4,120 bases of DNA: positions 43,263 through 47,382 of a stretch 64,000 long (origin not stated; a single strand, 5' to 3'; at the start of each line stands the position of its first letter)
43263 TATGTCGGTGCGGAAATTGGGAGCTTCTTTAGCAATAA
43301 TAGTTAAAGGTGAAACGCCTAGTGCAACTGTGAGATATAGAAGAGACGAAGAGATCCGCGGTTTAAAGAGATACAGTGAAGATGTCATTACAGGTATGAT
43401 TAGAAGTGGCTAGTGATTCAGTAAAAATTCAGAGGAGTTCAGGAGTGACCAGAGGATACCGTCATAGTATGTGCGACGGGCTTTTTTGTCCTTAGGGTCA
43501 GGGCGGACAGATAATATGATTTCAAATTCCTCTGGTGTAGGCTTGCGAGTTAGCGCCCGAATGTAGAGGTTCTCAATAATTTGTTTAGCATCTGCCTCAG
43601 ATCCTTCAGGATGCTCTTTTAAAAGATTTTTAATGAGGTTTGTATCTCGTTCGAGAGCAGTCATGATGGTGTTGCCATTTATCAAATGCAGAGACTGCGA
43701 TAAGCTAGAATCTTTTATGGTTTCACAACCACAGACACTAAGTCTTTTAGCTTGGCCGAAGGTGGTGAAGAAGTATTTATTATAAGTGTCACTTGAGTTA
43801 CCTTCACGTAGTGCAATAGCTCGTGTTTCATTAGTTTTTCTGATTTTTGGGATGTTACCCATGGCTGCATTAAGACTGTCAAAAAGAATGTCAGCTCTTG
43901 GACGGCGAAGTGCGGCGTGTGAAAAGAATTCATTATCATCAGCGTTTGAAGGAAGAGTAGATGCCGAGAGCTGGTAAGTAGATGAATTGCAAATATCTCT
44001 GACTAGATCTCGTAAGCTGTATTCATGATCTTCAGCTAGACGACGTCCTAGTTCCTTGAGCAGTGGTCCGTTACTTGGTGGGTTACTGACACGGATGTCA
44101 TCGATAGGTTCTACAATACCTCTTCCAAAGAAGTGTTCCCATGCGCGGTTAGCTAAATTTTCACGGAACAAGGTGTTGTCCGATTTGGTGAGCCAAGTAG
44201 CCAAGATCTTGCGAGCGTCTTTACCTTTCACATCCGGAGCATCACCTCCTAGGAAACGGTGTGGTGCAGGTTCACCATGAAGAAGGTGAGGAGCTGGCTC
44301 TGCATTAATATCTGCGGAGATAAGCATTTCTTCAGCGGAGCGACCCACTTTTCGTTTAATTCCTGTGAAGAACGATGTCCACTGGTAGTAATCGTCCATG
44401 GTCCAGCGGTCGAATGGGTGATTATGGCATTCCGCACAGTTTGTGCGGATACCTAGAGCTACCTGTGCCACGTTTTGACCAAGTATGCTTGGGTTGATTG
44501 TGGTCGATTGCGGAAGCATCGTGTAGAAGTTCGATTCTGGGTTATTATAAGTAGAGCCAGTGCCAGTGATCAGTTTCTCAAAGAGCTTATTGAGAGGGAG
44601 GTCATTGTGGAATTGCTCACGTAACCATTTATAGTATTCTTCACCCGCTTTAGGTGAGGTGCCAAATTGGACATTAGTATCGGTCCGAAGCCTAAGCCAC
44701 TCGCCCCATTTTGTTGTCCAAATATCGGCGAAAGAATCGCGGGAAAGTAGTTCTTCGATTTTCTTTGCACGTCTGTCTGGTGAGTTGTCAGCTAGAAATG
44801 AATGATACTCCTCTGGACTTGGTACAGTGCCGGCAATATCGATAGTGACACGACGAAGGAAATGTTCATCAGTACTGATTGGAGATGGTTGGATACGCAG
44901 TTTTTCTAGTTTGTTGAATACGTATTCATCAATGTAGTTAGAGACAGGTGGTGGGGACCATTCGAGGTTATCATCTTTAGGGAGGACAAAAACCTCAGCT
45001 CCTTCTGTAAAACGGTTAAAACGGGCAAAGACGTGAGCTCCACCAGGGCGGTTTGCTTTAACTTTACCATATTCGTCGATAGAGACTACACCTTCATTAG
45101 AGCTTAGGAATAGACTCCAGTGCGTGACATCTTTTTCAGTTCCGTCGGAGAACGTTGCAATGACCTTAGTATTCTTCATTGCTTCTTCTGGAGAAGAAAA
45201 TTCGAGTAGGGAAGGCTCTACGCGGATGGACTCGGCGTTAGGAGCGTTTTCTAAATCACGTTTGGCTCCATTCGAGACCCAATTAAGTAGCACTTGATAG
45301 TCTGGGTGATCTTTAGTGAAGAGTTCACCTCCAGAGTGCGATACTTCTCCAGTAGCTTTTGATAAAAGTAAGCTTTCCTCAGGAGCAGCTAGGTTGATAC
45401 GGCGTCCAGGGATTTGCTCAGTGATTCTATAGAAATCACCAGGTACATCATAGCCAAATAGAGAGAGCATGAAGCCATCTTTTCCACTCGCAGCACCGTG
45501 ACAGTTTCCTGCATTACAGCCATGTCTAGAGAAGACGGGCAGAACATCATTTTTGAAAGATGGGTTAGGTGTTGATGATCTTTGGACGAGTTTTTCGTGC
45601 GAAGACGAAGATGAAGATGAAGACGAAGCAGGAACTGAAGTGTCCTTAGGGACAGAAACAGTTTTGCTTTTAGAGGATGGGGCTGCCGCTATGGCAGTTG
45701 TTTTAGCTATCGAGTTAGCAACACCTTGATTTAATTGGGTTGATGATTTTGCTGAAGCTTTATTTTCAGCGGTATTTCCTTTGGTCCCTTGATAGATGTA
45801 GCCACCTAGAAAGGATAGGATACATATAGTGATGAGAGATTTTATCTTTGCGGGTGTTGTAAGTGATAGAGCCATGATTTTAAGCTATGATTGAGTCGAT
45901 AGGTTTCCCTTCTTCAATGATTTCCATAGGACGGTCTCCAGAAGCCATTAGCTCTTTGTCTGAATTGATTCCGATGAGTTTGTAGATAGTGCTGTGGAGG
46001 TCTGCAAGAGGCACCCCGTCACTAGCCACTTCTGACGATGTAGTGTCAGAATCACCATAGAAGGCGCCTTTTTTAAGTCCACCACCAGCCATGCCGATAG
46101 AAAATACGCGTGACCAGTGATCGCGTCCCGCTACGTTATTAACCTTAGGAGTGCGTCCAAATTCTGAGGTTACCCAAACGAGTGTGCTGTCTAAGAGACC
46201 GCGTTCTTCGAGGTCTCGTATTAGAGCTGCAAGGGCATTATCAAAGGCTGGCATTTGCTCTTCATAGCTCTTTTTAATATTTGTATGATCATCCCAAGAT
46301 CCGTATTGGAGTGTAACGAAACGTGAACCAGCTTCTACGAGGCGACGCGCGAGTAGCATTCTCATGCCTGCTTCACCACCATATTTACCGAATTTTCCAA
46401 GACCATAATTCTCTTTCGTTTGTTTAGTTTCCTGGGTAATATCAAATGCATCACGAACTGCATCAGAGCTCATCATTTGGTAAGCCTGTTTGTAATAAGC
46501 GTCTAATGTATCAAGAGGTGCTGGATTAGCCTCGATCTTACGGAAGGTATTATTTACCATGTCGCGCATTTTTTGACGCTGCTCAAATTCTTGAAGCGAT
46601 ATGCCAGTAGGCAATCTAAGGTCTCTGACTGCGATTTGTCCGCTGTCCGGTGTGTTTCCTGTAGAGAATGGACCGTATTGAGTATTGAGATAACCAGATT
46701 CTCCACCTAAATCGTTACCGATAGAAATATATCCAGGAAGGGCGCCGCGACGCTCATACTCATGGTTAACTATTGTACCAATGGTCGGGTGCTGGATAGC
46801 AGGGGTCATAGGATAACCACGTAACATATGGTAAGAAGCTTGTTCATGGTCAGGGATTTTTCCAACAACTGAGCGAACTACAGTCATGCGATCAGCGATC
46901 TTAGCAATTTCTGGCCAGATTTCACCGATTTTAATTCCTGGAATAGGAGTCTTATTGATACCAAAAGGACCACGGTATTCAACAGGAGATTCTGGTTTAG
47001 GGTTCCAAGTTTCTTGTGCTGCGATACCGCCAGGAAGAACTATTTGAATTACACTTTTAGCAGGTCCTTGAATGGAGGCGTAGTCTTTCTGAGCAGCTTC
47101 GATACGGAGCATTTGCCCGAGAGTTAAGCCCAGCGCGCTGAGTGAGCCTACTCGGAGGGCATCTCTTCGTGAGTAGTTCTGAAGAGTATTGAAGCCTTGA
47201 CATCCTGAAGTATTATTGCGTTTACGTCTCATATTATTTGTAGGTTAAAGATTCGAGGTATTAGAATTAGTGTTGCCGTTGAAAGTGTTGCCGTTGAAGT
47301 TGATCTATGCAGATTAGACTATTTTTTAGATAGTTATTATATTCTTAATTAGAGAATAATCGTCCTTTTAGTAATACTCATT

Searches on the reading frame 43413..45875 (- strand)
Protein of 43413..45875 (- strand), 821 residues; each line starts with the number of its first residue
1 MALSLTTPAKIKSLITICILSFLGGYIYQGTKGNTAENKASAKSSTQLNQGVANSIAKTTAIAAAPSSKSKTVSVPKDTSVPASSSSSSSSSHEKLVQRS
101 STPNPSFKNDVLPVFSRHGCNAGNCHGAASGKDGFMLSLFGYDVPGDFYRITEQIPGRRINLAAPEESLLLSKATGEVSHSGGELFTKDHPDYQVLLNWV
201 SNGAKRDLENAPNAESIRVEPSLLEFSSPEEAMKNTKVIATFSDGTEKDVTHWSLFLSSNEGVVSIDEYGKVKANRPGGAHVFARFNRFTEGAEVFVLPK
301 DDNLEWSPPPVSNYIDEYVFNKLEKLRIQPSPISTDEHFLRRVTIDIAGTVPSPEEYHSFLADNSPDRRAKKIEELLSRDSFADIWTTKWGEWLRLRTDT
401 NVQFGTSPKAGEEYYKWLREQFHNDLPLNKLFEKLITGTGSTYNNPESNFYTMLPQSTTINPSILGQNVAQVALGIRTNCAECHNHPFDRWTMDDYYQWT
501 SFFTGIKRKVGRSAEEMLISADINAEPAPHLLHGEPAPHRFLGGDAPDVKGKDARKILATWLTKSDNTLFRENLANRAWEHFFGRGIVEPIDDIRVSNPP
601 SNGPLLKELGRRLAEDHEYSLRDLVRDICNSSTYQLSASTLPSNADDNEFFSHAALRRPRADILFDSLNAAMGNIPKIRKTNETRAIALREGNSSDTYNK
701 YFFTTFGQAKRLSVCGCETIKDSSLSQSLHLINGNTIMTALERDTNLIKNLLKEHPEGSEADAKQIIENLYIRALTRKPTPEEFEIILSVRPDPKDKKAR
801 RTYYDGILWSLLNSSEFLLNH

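Call 58: search_protein_families(library=pfam, proteins=[window:43413-45875:-], max_evalue=0.00001)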
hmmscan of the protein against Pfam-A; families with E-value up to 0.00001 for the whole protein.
window:43413-45875:- (821 aa): 2 families
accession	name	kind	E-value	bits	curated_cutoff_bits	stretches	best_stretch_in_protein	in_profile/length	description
PF07583.16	PSCyt2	-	4.4e-46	157.9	29.8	1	315-507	2-208/209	Protein of unknown function (DUF1549)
PF07587.16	PSD1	-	1.7e-34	119.7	28.5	1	555-788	2-241/244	Protein of unknown function (DUF1553)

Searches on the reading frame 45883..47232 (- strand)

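Call 59: search_protein_families(library=pfam, proteins=[window:45883-47232:-], max_evalue=0.00001)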
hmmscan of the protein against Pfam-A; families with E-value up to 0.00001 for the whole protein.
window:45883-47232:- (450 aa): 1 family
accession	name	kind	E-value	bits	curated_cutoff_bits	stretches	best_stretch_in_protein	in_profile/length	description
PF07394.17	DUF1501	-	8.4e-102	341.7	27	1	58-449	1-390/390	Protein of unknown function (DUF1501)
